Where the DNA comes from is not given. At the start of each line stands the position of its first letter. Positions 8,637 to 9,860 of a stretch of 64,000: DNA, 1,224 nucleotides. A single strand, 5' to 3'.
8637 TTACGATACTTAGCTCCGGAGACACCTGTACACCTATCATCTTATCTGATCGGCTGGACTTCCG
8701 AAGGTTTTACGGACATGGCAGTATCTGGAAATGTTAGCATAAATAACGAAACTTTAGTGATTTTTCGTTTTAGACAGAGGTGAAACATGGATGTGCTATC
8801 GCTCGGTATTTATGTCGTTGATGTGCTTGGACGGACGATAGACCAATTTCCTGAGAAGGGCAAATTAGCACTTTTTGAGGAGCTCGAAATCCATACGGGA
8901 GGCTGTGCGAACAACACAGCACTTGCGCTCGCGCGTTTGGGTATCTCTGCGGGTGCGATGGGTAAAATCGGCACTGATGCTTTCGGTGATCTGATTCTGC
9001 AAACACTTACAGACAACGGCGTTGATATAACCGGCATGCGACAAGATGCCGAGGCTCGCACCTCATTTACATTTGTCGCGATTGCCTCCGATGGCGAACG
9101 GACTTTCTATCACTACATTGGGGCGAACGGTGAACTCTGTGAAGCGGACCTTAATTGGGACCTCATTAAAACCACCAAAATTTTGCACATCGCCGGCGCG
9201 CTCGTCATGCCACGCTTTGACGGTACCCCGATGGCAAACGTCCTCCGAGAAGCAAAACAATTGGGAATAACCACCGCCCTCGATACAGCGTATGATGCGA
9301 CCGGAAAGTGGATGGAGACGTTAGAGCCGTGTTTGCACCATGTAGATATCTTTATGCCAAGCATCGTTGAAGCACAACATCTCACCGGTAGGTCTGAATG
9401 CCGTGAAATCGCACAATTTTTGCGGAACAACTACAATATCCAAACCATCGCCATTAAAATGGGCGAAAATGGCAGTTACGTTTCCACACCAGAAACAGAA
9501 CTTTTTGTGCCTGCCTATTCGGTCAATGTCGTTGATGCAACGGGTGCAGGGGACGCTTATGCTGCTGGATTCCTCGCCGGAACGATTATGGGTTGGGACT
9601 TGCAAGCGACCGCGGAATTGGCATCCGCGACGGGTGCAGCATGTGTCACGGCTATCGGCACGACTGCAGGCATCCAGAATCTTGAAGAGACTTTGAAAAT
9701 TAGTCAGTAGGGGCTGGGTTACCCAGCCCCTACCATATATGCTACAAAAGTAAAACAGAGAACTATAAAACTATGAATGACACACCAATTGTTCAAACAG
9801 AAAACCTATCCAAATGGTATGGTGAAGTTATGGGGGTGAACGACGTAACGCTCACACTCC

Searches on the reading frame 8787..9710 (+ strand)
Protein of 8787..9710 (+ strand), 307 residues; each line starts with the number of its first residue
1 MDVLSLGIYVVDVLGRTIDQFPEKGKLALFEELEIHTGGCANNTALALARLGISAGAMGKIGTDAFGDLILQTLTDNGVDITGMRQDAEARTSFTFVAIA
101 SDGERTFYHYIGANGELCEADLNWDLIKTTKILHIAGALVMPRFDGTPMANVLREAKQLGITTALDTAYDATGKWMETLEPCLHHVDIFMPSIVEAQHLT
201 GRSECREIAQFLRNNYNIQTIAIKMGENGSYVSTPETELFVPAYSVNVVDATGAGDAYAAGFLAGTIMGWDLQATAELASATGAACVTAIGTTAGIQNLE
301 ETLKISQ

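Call 26: search_protein_families(library=pfam, proteins=[window:8787-9710:+], max_evalue=0.00001)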
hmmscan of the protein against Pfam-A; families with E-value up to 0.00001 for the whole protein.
window:8787-9710:+ (307 aa): 1 family
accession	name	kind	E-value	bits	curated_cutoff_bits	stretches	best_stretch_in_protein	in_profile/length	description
PF00294.29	PfkB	-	1.1e-59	202.7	25.8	1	5-296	6-299/302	pfkB family carbohydrate kinase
